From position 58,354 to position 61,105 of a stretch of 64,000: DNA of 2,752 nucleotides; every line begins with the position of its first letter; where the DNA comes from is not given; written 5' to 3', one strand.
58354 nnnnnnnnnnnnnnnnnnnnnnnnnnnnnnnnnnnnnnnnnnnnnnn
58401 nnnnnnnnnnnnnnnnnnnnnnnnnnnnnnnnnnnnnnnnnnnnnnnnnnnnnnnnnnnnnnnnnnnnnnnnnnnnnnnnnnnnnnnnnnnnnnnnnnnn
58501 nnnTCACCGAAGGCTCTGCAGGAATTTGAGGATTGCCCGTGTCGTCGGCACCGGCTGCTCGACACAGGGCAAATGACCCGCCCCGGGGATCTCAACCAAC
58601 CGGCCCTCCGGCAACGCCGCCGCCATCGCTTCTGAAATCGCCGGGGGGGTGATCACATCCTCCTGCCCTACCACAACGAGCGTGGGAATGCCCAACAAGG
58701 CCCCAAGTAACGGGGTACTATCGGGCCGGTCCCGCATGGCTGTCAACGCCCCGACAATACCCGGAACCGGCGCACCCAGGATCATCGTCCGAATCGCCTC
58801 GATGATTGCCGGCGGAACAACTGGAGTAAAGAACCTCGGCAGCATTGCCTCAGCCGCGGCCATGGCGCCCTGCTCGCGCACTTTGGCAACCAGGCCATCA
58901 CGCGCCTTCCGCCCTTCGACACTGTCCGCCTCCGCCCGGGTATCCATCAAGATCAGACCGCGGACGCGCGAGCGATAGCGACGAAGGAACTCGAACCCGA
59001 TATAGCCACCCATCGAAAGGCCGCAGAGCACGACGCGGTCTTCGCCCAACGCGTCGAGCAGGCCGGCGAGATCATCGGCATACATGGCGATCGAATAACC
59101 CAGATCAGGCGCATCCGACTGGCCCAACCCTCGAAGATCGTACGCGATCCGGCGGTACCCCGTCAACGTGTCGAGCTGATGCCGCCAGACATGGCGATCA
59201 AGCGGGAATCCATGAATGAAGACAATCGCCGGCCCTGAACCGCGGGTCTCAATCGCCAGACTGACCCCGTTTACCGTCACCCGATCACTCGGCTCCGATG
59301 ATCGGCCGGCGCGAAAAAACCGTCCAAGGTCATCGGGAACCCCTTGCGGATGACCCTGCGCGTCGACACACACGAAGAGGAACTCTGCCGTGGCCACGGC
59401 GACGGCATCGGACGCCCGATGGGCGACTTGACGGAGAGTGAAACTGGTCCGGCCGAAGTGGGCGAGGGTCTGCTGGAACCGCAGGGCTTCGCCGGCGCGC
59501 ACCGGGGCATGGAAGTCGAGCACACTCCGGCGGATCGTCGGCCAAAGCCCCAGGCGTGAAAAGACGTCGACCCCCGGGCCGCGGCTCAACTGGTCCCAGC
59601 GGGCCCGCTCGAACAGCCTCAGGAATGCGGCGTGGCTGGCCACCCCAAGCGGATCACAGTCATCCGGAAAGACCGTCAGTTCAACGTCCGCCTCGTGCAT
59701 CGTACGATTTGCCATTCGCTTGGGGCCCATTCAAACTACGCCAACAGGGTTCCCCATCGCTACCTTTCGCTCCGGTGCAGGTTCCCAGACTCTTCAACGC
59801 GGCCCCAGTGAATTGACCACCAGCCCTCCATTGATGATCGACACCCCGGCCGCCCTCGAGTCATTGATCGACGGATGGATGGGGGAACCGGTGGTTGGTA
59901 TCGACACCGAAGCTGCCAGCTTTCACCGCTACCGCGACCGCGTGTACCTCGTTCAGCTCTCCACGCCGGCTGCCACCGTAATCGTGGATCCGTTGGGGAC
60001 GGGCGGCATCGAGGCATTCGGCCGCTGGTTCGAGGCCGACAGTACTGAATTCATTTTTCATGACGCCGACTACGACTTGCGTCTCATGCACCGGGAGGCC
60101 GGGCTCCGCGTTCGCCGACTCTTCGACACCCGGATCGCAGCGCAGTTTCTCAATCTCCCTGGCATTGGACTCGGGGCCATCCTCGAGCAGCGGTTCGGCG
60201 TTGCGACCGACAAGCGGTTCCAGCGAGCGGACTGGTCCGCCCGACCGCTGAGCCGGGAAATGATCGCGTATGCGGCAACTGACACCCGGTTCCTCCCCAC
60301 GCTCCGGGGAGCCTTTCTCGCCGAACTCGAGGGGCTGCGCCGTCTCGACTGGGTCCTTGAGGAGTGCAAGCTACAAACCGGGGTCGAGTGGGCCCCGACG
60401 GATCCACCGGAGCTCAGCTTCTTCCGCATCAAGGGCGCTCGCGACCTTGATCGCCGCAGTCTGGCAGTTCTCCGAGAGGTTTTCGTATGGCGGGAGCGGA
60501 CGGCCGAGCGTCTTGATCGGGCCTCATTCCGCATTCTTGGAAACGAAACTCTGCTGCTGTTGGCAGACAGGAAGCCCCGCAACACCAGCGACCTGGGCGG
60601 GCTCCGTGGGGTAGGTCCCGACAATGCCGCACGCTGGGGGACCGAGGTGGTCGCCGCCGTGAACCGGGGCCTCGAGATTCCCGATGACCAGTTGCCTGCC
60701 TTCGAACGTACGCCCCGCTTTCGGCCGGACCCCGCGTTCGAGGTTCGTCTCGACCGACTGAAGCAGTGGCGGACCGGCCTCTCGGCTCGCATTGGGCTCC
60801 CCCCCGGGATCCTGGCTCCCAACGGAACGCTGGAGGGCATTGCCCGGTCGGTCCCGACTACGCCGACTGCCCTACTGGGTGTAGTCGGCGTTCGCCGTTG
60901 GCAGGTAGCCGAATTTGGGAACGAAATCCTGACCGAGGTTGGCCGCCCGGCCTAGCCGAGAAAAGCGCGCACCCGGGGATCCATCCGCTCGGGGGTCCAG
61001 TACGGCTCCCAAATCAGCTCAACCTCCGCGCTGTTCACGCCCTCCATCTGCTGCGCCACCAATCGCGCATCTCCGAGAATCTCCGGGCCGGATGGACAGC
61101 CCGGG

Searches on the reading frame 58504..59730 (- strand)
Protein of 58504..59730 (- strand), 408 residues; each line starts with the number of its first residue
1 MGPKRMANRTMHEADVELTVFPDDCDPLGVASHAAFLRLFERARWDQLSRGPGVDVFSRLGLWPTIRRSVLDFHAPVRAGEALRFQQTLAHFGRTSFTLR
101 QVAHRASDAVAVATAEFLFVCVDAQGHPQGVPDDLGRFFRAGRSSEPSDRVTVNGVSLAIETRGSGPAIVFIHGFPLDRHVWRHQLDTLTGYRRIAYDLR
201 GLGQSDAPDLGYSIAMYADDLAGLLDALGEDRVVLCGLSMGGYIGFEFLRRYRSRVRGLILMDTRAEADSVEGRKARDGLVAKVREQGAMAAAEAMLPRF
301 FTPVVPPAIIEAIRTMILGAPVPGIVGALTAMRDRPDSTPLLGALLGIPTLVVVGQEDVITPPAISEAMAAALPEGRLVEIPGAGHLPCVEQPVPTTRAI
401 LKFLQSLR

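Call 7: find_encoding_contigs(protein=window:58504-59730:-, flank=6000, max_places=10)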
Protein window:58504-59730:- (408 aa): no gene with exactly this product is on record in the collection.

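Call 10: search_protein_families(library=pfam, proteins=[window:58504-59730:-])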
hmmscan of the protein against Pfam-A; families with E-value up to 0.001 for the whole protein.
window:58504-59730:- (408 aa): 8 families
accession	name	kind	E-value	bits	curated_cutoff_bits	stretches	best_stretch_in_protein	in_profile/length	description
PF00561.26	Abhydrolase_1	-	4.8e-32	112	25.8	2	167-272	1-108/245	alpha/beta hydrolase fold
PF12697.13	Abhydrolase_6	-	4.8e-25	89.9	26.3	1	169-394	1-212/217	Alpha/beta hydrolase family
PF12146.15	Hydrolase_4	-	1.1e-16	61.3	27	1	168-262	6-107/239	Serine aminopeptidase, S33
PF13279.12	4HBT_2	-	2e-13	51.3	25.5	1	22-137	3-120/122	Thioesterase-like superfamily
PF03096.20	Ndr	-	3.7e-08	32.9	23.3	1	213-405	81-277/283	Ndr family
PF03061.28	4HBT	-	2.5e-07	31.4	20.6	1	29-110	2-77/79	Thioesterase superfamily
PF08386.16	Abhydrolase_4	-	1.4e-05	25.6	21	1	348-391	35-78/103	TAP-like protein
PF00975.26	Thioesterase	-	3.6e-05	24.5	26.4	1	192-303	30-144/226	Thioesterase domain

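Call 18: find_related_loci(query=window:58504-59730:-, collection=genome_contigs, flank=4000)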
Query window:58504-59730:- (408 aa) in genome_contigs; peptide patterns used: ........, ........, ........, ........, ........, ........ (x = any residue, [..] = any of these).
460 stretches matched a pattern; 26 encode a relative of the query (tblastn E <= 1e-3); 26 distinct loci.
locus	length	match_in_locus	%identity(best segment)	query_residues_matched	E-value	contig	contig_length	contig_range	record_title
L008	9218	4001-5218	93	2-408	0e+0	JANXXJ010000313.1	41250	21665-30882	MAG: Gemmatimonadetes bacterium isolate GL140_2_metabat_77 GL140_2_k141_353717, whole genome shotgun sequence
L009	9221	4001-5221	89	2-408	0e+0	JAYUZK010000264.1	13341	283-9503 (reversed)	MAG: Gemmatimonadota bacterium isolate GL15_Up_metabat_5 GL15_Up_metabat_5_263, whole genome shotgun sequence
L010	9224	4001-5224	77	1-408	0e+0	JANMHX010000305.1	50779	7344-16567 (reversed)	MAG: Gemmatimonadota bacterium isolate OTE_70_metabat_16 OTE_70_k141_1669250, whole genome shotgun sequence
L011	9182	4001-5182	76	15-408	0e+0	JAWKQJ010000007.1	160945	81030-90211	MAG: Gemmatimonadales bacterium isolate ABC2.113 ABC2.113.fa-7, whole genome shotgun sequence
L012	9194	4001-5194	76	11-408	0e+0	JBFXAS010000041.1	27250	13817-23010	MAG: Gemmatimonadales bacterium isolate CA_2019_TPBS_28 NODE_8678_length_27250_cov_4.245032_TPBS, whole genome shotgun s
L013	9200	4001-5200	77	9-408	0e+0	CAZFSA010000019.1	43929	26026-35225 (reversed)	MAG TPA_asm: uncultured Gemmatimonas sp. isolate SRP290908_co1_117 genome assembly, contig: NODE_932_length_43929_cov_21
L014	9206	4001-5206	69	7-408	1e-179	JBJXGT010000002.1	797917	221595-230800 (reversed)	MAG: Gemmatimonadales bacterium isolate F1F2.bin.18 k127_9204396, whole genome shotgun sequence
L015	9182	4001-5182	79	15-408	0e+0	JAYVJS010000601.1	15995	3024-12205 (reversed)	MAG: Gemmatimonadota bacterium isolate GL53_Down_metabinner_10 GL53_Down_metabinner_10_600, whole genome shotgun sequenc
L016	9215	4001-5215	58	7-407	4e-146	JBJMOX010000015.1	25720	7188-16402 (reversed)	MAG: Gemmatimonadales bacterium isolate H1_18_all_fractions_conc_3_68_14 k255_189947, whole genome shotgun sequence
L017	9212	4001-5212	57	7-407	1e-138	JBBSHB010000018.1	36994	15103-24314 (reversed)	MAG: Gemmatimonadales bacterium isolate LS2_sbin.56 LS2_sbin.56_K_1183083_L_36994_cov_47.2582, whole genome shotgun sequ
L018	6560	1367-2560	58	15-408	9e-136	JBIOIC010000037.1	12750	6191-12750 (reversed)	MAG: Gemmatimonadales bacterium isolate GcA5-1 k141_1497550_length_12750_cov_18.7016, whole genome shotgun sequence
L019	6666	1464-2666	56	11-407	5e-132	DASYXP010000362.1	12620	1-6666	MAG TPA_asm: Gemmatimonadales bacterium isolate SMAG_U6311 k141_576164, whole genome shotgun sequence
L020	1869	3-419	81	270-408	8e-66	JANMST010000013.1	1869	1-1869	MAG: Acidimicrobiia bacterium isolate SOY_29_metabat_354 SOY_29_k141_4181382, whole genome shotgun sequence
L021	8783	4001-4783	46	147-407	1e-55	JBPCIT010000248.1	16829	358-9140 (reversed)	MAG: Longimicrobiaceae bacterium isolate TH_ant_mag_7 S1Ck127_3560648_flag_0_multi_10.9820_len_16829, whole genome shotg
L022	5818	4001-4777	45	153-404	1e-53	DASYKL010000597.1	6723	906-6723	MAG TPA_asm: Chloroflexota bacterium isolate SMAG_U4321 k141_474793, whole genome shotgun sequence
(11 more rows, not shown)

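Call 30: find_homologous_proteins(query=window:58504-59730:-, max_evalue=1e-100)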
Query window:58504-59730:- (408 aa): 1806 proteins with E <= 1e-100 among 8000 candidates; the best 120 are listed.
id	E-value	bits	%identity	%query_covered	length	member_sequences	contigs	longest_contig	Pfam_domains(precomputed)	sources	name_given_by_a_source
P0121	4.8e-254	860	97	98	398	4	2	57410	PF12697.14,PF03096.21,PF00561.27,PF03061.29,PF12146.16,PF08386.17,PF13279.13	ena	-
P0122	4.1e-239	811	89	99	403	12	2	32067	PF12697.14,PF03096.21,PF00561.27,PF00975.27,PF03061.29,PF12146.16,PF13279.13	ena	-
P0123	1.1e-211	721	79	98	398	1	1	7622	PF12697.14,PF03096.21,PF00561.27,PF00975.27,PF03061.29,PF12146.16,PF08386.17,PF13279.13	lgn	-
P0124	1.2e-209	714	79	98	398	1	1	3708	PF12697.14,PF03096.21,PF00561.27,PF00975.27,PF03061.29,PF12146.16,PF08386.17,PF13279.13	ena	-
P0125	1.9e-207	707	79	97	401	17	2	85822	PF12697.14,PF03096.21,PF00561.27,PF00975.27,PF03061.29,PF12146.16,PF13279.13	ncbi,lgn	-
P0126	3.0e-207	706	79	98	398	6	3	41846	PF12697.14,PF03096.21,PF00561.27,PF00975.27,PF03061.29,PF12146.16,PF13279.13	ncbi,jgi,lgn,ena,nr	ncbi:MAG: alpha/beta fold hydrolase [Gemmatimonadales bacterium]|nr:alpha/beta fold hydrolase [Gemma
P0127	3.4e-206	703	78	97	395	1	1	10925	PF12697.14,PF03096.21,PF00561.27,PF00975.27,PF03061.29,PF12146.16,PF13279.13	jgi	jgi:YbgC/YbaW family acyl-CoA thioester hydrolase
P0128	3.6e-206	703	79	98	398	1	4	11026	PF12697.14,PF03096.21,PF00561.27,PF00975.27,PF03061.29,PF12146.16,PF08386.17,PF13279.13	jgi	jgi:3-oxoadipate enol-lactonase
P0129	7.5e-206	702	77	98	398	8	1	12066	PF12697.14,PF03096.21,PF00561.27,PF03061.29,PF12146.16,PF08386.17,PF13279.13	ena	-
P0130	2.0e-204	697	78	97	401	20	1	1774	PF12697.14,PF03096.21,PF00561.27,PF00975.27,PF03061.29,PF12146.16,PF13279.13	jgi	jgi:YbgC/YbaW family acyl-CoA thioester hydrolase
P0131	1.1e-203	694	76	98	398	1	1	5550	PF12697.14,PF03096.21,PF00561.27,PF00975.27,PF03061.29,PF12146.16,PF08386.17,PF13279.13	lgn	-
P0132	1.1e-202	691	78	98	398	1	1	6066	PF12697.14,PF03096.21,PF00561.27,PF00975.27,PF03061.29,PF12146.16,PF08386.17,PF13279.13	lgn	-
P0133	6.3e-202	689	77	98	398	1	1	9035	PF12697.14,PF03096.21,PF00561.27,PF00975.27,PF12146.16,PF13279.13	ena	-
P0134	8.0e-201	685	77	98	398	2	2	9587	PF12697.14,PF03096.21,PF00561.27,PF00975.27,PF03061.29,PF12146.16,PF08386.17,PF13279.13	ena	-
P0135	3.1e-200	683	77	98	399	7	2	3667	PF12697.14,PF03096.21,PF00561.27,PF00975.27,PF03061.29,PF12146.16,PF08386.17,PF13279.13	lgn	-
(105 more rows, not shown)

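Call 31: find_encoding_contigs(protein=window:58504-59700:-, flank=3000, max_places=10)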
Protein window:58504-59700:- (398 aa): 2 contigs read that carry it; 2 places shown.
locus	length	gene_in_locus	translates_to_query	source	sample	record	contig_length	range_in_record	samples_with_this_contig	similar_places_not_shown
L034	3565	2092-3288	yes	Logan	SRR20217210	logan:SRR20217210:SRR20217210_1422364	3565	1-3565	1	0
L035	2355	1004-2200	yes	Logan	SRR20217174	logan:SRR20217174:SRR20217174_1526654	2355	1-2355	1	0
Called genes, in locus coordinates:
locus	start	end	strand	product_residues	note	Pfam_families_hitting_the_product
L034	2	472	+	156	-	?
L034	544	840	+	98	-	PF01883:FeS_assembly_P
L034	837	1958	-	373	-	PF01612:DNA_pol_A_exo1, PF00570:HRDC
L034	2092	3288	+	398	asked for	PF13279:4HBT_2, PF03061:4HBT (weak), PF00561:Abhydrolase_1, PF12146:Hydrolase_4, PF12697:Abhydrolase_6, PF03096:Ndr, PF00561:Abhydrolase_1 (weak), PF08386:Abhydrolase_4 (faint)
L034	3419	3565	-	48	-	?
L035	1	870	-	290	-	?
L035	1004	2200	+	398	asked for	PF13279:4HBT_2, PF03061:4HBT (weak), PF00561:Abhydrolase_1, PF12146:Hydrolase_4, PF12697:Abhydrolase_6, PF03096:Ndr, PF00561:Abhydrolase_1 (weak), PF08386:Abhydrolase_4 (faint)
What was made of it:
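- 58504..59700 (-): 4HBT thioesterase/alpha-beta hydrolase fusion gene, used as the anchor to find the same strain. The exact 398-aa product lies on Logan contigs L034 and L035 (call 31).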

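Call 32: find_encoding_contigs(protein=P0121, flank=6000, max_places=10)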
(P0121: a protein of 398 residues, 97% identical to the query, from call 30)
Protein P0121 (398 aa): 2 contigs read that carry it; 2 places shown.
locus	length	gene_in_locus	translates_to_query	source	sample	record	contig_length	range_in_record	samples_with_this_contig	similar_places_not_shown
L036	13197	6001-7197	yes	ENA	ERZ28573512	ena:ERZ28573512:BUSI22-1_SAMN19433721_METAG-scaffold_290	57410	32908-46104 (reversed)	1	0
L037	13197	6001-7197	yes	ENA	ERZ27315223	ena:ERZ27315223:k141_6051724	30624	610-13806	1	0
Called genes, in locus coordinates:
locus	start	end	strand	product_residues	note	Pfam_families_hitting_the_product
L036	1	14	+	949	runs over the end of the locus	PF02739:5_3_exonuc_N, PF01367:5_3_exonuc, PF01612:DNA_pol_A_exo1, PF22619:DNA_polI_exo1 (weak), PF00476:DNA_pol_A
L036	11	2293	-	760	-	PF03176:MMPL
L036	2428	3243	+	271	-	PF00413:Peptidase_M10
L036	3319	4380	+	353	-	PF00144:Beta-lactamase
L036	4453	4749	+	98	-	PF01883:FeS_assembly_P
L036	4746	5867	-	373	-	PF01612:DNA_pol_A_exo1, PF00570:HRDC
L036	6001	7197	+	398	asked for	PF13279:4HBT_2, PF03061:4HBT, PF00561:Abhydrolase_1, PF12146:Hydrolase_4, PF12697:Abhydrolase_6, PF03096:Ndr, PF08386:Abhydrolase_4 (faint)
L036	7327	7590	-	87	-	PF12797:Fer4_2 (faint), PF12837:Fer4_6 (faint), PF13183:Fer4_8 (faint), PF13237:Fer4_10 (faint), PF14697:Fer4_21 (faint), PF12838:Fer4_7 (weak), PF13187:Fer4_9 (weak), PF00037:Fer4, +1 more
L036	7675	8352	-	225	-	PF01738:DLH, PF00326:Peptidase_S9 (faint)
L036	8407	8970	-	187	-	PF01327:Pep_deformylase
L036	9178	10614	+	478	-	PF19295:SufBD_N, PF01458:SUFBD_core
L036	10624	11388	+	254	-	PF00005:ABC_tran, PF02463:SMC_N (faint), PF13304:AAA_21 (faint)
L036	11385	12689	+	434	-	PF19295:SufBD_N, PF01458:SUFBD_core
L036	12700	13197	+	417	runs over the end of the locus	PF00266:Aminotran_5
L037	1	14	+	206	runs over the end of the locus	?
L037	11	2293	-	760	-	PF03176:MMPL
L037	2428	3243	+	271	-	PF00413:Peptidase_M10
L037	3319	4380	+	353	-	PF00144:Beta-lactamase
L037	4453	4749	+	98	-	PF01883:FeS_assembly_P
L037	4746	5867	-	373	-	PF01612:DNA_pol_A_exo1, PF00570:HRDC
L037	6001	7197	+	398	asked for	PF13279:4HBT_2, PF03061:4HBT, PF00561:Abhydrolase_1, PF12146:Hydrolase_4, PF12697:Abhydrolase_6, PF03096:Ndr, PF08386:Abhydrolase_4 (faint)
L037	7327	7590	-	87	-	PF12797:Fer4_2 (faint), PF12837:Fer4_6 (faint), PF13183:Fer4_8 (faint), PF13237:Fer4_10 (faint), PF14697:Fer4_21 (faint), PF12838:Fer4_7 (weak), PF13187:Fer4_9 (weak), PF00037:Fer4, +1 more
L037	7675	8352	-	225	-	PF01738:DLH, PF00326:Peptidase_S9 (faint)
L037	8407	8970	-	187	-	PF01327:Pep_deformylase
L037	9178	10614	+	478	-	PF19295:SufBD_N, PF01458:SUFBD_core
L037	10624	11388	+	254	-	PF00005:ABC_tran, PF02463:SMC_N (faint), PF13304:AAA_21 (faint)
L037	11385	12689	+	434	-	PF19295:SufBD_N, PF01458:SUFBD_core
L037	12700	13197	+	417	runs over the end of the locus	PF00266:Aminotran_5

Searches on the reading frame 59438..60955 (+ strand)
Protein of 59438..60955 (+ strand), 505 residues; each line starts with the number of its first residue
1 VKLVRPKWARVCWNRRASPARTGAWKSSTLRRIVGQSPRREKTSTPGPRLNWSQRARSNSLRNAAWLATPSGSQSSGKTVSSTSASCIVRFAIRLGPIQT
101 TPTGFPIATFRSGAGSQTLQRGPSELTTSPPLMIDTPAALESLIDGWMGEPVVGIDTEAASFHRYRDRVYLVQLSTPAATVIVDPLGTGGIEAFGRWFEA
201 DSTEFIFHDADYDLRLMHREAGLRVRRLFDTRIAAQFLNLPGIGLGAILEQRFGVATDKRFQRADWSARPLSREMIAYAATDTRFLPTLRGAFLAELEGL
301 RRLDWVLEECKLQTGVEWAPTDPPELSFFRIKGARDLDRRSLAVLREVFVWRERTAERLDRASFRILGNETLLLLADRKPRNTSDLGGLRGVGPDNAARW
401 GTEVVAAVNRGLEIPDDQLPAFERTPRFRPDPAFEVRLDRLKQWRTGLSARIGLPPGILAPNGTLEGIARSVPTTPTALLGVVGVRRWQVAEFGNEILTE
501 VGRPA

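Call 10: search_protein_families(library=pfam, proteins=[window:59438-60955:+])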
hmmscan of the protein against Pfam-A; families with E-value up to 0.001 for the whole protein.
window:59438-60955:+ (505 aa): 2 families
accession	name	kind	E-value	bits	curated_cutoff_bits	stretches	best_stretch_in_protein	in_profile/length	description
PF01612.26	DNA_pol_A_exo1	-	7.7e-36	123.9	23.6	1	133-297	3-172/173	3'-5' exonuclease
PF00570.28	HRDC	-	1.5e-30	105.4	23.8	2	342-408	2-68/68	HRDC domain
